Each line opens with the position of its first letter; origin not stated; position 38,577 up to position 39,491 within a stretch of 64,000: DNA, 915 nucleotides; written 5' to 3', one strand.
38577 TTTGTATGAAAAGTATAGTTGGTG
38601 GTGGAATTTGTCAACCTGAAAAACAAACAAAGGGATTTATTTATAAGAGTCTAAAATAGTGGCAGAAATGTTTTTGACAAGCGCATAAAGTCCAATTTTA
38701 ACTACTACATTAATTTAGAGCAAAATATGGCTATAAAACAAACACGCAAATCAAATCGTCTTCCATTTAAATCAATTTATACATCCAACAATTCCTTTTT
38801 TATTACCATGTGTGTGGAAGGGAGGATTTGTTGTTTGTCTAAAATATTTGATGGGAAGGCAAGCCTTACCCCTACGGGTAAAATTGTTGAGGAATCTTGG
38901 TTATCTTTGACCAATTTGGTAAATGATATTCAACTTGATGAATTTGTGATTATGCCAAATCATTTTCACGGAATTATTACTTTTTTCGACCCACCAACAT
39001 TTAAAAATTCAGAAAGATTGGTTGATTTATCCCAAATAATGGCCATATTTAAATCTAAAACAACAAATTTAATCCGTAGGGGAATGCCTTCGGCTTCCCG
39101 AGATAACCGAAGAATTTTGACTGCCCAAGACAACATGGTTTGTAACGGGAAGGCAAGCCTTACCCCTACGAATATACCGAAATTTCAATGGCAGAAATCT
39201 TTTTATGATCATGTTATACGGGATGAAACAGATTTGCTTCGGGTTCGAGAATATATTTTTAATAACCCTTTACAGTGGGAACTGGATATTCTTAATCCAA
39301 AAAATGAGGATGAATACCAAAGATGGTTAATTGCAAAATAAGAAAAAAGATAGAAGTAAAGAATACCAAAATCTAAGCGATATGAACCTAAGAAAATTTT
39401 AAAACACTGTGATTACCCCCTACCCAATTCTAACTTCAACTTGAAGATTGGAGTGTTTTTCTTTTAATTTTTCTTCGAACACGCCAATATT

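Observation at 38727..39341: RAYT-like HUH-Y1 transposase gene carrying REP-type palindromes inside its own reading frame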

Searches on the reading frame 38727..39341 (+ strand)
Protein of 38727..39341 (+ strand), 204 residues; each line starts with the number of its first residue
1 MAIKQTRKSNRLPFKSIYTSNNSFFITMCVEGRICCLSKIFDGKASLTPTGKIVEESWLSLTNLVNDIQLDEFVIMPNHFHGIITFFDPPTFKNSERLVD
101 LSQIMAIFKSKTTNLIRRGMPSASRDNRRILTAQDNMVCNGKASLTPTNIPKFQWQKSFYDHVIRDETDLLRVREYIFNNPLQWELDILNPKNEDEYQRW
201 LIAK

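Call 5: search_protein_families(library=pfam, proteins=[window:38727-39338:+], max_evalue=1)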
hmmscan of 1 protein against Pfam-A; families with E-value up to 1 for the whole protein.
window:38727-39338:+ (204 aa): 1 family
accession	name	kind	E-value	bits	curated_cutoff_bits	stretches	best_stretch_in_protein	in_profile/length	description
PF01797.21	Y1_Tnp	-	0.00091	19.8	23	1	66-124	39-88/121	Transposase IS200 like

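Call 8: search_protein_families(library=ncbifam, proteins=[window:38727-39338:+], max_evalue=1)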
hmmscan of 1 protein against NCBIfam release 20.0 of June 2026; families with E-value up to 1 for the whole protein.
window:38727-39338:+ (204 aa): 2 families
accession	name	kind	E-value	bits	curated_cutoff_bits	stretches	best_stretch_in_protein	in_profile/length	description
NF047646.1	REP_Tyr_transpos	equivalog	1.1e-15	57.8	80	1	61-183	40-133/146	REP-associated tyrosine transposase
NF052393.1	AHserLSynTraI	equivalog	0.029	13.6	250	1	163-199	14-50/212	acyl-homoserine-lactone synthase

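Call 13: find_homologous_proteins(query=window:38727-39338:+, max_evalue=0.001)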
Query window:38727-39338:+ (204 aa): 248 proteins with E <= 0.001 among 341 candidates; the best 120 are listed.
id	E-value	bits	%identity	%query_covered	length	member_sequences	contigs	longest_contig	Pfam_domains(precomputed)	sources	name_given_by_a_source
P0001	1.8e-124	431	94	100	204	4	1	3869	-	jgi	-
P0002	1.4e-116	405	100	87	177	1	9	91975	-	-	-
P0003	9.7e-115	399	86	100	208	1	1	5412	-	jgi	jgi:putative transposase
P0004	4.6e-73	263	55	100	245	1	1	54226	-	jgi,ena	-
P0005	5.1e-67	243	60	95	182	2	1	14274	PF01797.22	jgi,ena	-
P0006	3.1e-63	231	59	98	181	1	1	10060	PF01797.22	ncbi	-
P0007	2.7e-61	225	47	98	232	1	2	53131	-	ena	-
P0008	3.8e-61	224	44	98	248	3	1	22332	-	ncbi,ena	-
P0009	4.4e-61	224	48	100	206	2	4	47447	-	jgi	-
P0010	4.9e-61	224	47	98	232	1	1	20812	-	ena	-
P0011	1.4e-59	219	47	100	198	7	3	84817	-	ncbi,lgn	-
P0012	1.9e-59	219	46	98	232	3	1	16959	-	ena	-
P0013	5.5e-59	217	62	76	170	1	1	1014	-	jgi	jgi:REP element-mobilizing transposase RayT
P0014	3.0e-56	208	49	98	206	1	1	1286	-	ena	-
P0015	2.4e-55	205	50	100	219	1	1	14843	-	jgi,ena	-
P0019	4.2e-51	191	46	95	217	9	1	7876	-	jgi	jgi:REP element-mobilizing transposase RayT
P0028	3.1e-44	169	44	96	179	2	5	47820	-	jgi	jgi:putative transposase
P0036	2.0e-40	156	42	94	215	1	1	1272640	-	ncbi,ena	-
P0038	1.1e-39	154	41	96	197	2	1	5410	PF01797.22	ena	-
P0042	7.5e-38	148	41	96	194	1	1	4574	PF01797.22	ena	-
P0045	3.5e-36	143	34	92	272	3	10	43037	-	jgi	jgi:REP element-mobilizing transposase RayT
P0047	1.3e-35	141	43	93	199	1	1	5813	PF01797.22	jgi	jgi:putative transposase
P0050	1.2e-34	138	42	92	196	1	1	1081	PF01797.22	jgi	jgi:putative transposase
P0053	1.7e-33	134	39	94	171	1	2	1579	PF01797.22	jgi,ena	-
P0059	1.6e-31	127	37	98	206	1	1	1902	PF01797.22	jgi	jgi:REP element-mobilizing transposase RayT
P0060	1.8e-31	127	42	92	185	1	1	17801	PF01797.22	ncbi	-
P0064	2.4e-30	124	51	67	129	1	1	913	PF01797.22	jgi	jgi:putative transposase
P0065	2.9e-30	123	37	93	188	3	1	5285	PF01797.22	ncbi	-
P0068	3.2e-30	123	39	92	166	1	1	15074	PF01797.22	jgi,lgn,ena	-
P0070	5.2e-30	122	39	95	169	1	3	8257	PF01797.22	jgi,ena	-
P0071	1.2e-29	121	38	92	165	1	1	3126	PF01797.22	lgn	-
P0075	5.3e-29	119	38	91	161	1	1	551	PF01797.22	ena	-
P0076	1.6e-28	118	38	92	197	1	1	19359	PF01797.22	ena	-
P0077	4.7e-28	116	37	93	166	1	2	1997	PF01797.22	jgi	jgi:REP element-mobilizing transposase RayT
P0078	7.0e-28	116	37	92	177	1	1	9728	PF01797.22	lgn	-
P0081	4.4e-27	113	35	86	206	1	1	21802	PF01797.22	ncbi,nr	ncbi:MAG: transposase [Deltaproteobacteria bacterium]|nr:transposase [Deltaproteobacteria bacterium]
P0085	6.3e-27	112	41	92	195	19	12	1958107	PF01797.22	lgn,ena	-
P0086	6.5e-27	112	36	92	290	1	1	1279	PF01797.22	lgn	-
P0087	7.2e-27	112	35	92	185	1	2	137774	PF01797.22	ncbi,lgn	-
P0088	1.5e-26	111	38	93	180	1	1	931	PF01797.22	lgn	-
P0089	2.6e-26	110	37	91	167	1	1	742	PF01797.22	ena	-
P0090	2.9e-26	110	36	92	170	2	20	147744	PF01797.22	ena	-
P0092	7.3e-26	109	35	93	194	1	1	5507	PF01797.22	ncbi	-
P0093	7.5e-26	109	38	100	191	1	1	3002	PF01797.22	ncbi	-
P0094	7.5e-26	109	41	75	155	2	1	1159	PF01797.22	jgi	jgi:REP element-mobilizing transposase RayT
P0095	7.7e-26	109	38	87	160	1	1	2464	PF01797.22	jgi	jgi:REP element-mobilizing transposase RayT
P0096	8.4e-26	109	36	91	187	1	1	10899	PF01797.22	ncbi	-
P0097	1.0e-25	108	37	92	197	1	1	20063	PF01797.22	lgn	-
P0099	2.5e-25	107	36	93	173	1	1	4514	PF01797.22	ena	-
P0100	2.6e-25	107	38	93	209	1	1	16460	PF01797.22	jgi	jgi:REP element-mobilizing transposase RayT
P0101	5.9e-25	106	37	87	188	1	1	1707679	PF01797.22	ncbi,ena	-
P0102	1.1e-24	105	38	95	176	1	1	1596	PF01797.22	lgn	-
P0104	1.7e-24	104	35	89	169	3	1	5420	PF01797.22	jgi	jgi:REP element-mobilizing transposase RayT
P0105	1.9e-24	104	34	92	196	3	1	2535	PF01797.22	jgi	jgi:REP element-mobilizing transposase RayT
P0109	4.7e-24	103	38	94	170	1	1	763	PF01797.22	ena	-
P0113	1.6e-23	101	36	91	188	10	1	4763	PF01797.22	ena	-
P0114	1.7e-23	101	38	90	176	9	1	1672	PF01797.22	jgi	jgi:putative transposase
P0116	1.8e-23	101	36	85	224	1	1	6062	PF01797.22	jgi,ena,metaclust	metaclust:\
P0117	2.0e-23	101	69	21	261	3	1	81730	PF01797.22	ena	-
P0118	3.9e-23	100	35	91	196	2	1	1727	PF01797.22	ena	-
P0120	2.6e-22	97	34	90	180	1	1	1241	PF01797.22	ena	-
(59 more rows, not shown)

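Call 16: find_encoding_contigs(protein=P0003, flank=10000, max_places=3)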
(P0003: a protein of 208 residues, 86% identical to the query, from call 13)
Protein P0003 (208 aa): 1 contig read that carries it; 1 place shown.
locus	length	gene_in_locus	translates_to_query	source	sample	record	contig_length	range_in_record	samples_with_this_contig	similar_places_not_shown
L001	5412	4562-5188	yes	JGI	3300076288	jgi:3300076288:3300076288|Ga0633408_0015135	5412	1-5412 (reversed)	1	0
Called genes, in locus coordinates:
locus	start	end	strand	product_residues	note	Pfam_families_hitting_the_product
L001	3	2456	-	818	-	?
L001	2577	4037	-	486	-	PF02397:Bac_transf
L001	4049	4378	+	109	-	-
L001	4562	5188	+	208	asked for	-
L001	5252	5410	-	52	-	?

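Call 17: find_encoding_contigs(protein=P0004, flank=10000, max_places=3)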
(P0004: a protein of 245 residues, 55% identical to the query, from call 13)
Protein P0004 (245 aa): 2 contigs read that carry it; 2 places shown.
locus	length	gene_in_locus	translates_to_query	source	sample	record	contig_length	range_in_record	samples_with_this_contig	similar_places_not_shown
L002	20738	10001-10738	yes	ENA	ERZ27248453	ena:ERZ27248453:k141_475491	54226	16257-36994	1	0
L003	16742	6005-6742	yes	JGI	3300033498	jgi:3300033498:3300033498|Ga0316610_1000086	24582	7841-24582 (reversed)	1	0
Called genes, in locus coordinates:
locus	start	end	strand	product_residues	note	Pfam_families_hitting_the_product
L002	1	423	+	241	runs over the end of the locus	PF00687:Ribosomal_L1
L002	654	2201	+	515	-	PF13687:DUF4153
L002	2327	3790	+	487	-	PF01425:Amidase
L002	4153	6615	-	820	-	PF00122:E1-E2_ATPase, PF00702:Hydrolase, PF13246:Cation_ATPase (weak), PF08282:Hydrolase_3 (weak)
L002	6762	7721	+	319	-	PF10547:P22_AR_N, PF13310:Virulence_RhuM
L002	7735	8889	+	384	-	PF00390:malic, PF03949:Malic_M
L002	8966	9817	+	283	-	PF18928:DUF5677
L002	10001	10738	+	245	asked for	-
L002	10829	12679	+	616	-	PF00587:tRNA-synt_2b, PF04073:tRNA_edit, PF03129:HGTP_anticodon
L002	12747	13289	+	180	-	-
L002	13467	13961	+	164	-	-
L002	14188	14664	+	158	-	-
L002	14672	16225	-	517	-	PF19295:SufBD_N, PF01458:SUFBD_core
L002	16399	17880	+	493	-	PF08245:Mur_ligase_M, PF27239:FOL3_C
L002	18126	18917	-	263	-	PF07685:GATase_3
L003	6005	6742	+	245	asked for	-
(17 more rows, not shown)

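Call 24: find_related_loci(query=A1, collection=genome_contigs, flank=10000)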
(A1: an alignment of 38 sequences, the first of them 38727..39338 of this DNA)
Query A1 (204 aa) in genome_contigs; peptide patterns used: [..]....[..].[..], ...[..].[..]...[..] (x = any residue, [..] = any of these).
600 stretches matched a pattern (row limit reached: there are more); 564 encode a relative of the query (tblastn E <= 1e-3); the best 80 are kept; 80 distinct loci.
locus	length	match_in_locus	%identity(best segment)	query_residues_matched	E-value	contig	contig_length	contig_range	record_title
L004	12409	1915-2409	38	5-187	4e-33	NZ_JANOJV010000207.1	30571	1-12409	MAG: Chamaesiphon sp. VAR_48_metabat_135_sub VAR_48_k141_895098, whole genome shotgun sequence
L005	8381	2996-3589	31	4-193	4e-32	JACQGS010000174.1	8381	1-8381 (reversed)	MAG: Chloroflexi bacterium isolate NC_groundwater_1079_Ag_S2p5_56_76 S_2p5_S6_coassembly_k141_3200887, whole genome shot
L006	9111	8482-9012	35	4-193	8e-32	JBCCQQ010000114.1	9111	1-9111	MAG: Cyanobacteria bacterium P01_D01_bin.156 k141_971205_length_9111_cov_22.8920, whole genome shotgun sequence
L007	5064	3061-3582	32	5-199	2e-31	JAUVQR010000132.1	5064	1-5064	MAG: Planctomycetota bacterium isolate CSMAG_693 CSMAG_693_k127_3155390_length_5064_cov_13.3403, whole genome shotgun se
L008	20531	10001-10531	35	7-193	2e-31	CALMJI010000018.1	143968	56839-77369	MAG TPA_asm: uncultured bacterium isolate SRR5997543_bin.20_CONCOCT_v1.1_MAG genome assembly, contig: ERZ795114.5, whole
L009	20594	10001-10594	32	4-204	2e-31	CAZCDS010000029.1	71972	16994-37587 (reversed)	MAG TPA_asm: uncultured Syntrophaceae bacterium isolate SRP323688_co1_111 genome assembly, contig: NODE_715_length_71972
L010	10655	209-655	35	18-191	7e-31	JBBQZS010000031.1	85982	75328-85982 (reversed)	MAG: Chloroflexia bacterium isolate Co_metawrap_2249 Cmw_2249_k141_4739896_length_85982_cov_34.9968, whole genome shotgu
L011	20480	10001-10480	37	2-187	1e-30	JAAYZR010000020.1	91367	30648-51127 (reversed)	MAG: Candidatus Undivivens industriae isolate AS06rmzACSIP_339 544181_AS06, whole genome shotgun sequence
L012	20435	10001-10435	38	18-192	7e-31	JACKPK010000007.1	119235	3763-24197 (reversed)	MAG: Deltaproteobacteria bacterium isolate HK-STAS-UBA10199-2 HK-STAS-UBA10199-2_7, whole genome shotgun sequence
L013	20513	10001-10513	35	5-190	7e-31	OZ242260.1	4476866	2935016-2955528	MAG: bacterium isolate ae33526c-e769-4de9-a2b0-9dbe0155474d genome assembly, chromosome: 1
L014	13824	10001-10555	32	18-194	3e-30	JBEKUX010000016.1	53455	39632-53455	MAG: Chitinispirillaceae bacterium isolate SPRUCE 591 SPRUCE_591_16, whole genome shotgun sequence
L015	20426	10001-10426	34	18-191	2e-30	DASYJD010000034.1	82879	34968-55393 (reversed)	MAG TPA_asm: Thermoanaerobaculia bacterium isolate SMAG_U4286 k141_203084, whole genome shotgun sequence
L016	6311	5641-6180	32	4-189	4e-30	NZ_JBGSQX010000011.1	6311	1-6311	MAG: Desulfococcus sp. isolate JTS-AC343 k141_2784940, whole genome shotgun sequence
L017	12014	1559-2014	34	7-187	6e-30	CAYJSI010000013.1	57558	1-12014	MAG TPA_asm: uncultured bacterium isolate ERP125453_co1_405 genome assembly, contig: NODE_357_length_57558_cov_10.268577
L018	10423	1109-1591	34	18-193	5e-30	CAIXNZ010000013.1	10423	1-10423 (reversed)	Candidatus Falkowbacteria bacterium isolate AlinenSediments_bin-2611 genome assembly, contig: bin-2611:013/128, whole ge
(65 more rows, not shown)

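Call 25: find_related_loci(query=window:38727-39338:+, collection=metagenome_contigs, flank=10000)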
Query window:38727-39338:+ (204 aa) in metagenome_contigs; peptide patterns used: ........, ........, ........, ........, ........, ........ (x = any residue, [..] = any of these).
600 stretches matched a pattern (row limit reached: there are more); 554 encode a relative of the query (tblastn E <= 1e-3); the best 80 are kept; 80 distinct loci.
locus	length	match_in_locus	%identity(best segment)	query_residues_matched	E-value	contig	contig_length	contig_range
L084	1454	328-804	37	18-187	3e-36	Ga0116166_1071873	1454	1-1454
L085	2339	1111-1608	35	4-193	7e-34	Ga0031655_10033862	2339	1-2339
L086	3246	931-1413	35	4-191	4e-33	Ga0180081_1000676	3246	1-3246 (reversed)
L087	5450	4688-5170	35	4-191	5e-33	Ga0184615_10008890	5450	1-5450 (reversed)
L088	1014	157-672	38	4-193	8e-34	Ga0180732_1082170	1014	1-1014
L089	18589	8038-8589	39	4-187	4e-32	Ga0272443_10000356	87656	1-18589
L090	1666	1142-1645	36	18-193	2e-32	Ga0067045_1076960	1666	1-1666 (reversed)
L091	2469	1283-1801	36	4-194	7e-32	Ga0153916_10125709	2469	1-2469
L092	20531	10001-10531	33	4-201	6e-31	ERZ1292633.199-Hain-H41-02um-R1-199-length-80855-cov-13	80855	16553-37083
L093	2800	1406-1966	36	4-198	3e-31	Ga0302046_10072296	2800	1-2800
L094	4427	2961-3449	33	3-193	4e-31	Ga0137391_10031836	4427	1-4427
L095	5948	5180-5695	36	4-191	6e-31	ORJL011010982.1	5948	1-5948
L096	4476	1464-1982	34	7-198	1e-30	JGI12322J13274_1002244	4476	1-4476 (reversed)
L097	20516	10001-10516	38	9-191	3e-30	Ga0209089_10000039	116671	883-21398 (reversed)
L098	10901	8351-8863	35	4-192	3e-30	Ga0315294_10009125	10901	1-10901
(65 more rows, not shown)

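Call 26: find_encoding_contigs(protein=P0045, flank=10000, max_places=2)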
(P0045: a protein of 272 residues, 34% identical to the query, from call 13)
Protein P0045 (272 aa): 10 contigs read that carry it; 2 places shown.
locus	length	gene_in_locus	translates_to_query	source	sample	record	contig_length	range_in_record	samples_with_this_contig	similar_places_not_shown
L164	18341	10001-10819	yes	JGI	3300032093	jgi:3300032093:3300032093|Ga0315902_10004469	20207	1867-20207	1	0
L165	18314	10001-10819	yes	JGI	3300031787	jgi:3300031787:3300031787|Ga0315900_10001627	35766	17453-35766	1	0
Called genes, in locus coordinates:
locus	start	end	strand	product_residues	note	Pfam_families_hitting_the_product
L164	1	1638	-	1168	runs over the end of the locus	?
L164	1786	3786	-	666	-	PF03485:Arg_tRNA_synt_N (weak), PF00750:tRNA-synt_1d, PF05746:DALR_1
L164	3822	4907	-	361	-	PF11335:DUF3137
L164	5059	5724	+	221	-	-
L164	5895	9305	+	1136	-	PF04563:RNA_pol_Rpb2_1 (weak), PF04561:RNA_pol_Rpb2_2, PF04565:RNA_pol_Rpb2_3, PF10385:RNA_pol_Rpb2_45, PF00562:RNA_pol_Rpb2_6, PF04560:RNA_pol_Rpb2_7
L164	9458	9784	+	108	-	-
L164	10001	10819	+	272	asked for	-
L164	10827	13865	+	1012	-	PF00133:tRNA-synt_1, PF09334:tRNA-synt_1g, PF13603:tRNA-synt_1_2, PF00293:NUDIX, PF00133:tRNA-synt_1, PF08264:Anticodon_1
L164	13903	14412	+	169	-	PF00583:Acetyltransf_1 (weak), PF13673:Acetyltransf_10 (weak), PF13508:Acetyltransf_7 (weak)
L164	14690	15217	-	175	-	-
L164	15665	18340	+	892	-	?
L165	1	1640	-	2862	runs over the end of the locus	PF17963:Big_9, PF17963:Big_9, PF17963:Big_9, PF17803:Cadherin_4, PF17963:Big_9, PF17803:Cadherin_4, PF17963:Big_9, PF17803:Cadherin_4, +4 more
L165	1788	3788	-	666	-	PF03485:Arg_tRNA_synt_N (weak), PF00750:tRNA-synt_1d, PF05746:DALR_1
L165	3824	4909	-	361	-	PF11335:DUF3137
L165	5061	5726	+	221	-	-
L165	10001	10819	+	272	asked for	-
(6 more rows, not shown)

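Call 27: find_encoding_contigs(protein=P0019, flank=10000, max_places=2)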
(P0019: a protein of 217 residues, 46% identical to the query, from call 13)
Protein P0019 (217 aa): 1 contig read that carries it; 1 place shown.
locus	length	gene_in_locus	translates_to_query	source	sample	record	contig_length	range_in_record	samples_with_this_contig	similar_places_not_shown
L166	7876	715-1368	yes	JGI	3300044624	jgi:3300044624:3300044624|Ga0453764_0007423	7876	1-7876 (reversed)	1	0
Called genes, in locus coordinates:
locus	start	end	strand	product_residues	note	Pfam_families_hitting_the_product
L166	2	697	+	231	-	?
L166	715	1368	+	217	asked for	-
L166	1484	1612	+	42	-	-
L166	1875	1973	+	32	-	-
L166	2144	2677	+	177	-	-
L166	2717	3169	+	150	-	-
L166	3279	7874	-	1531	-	?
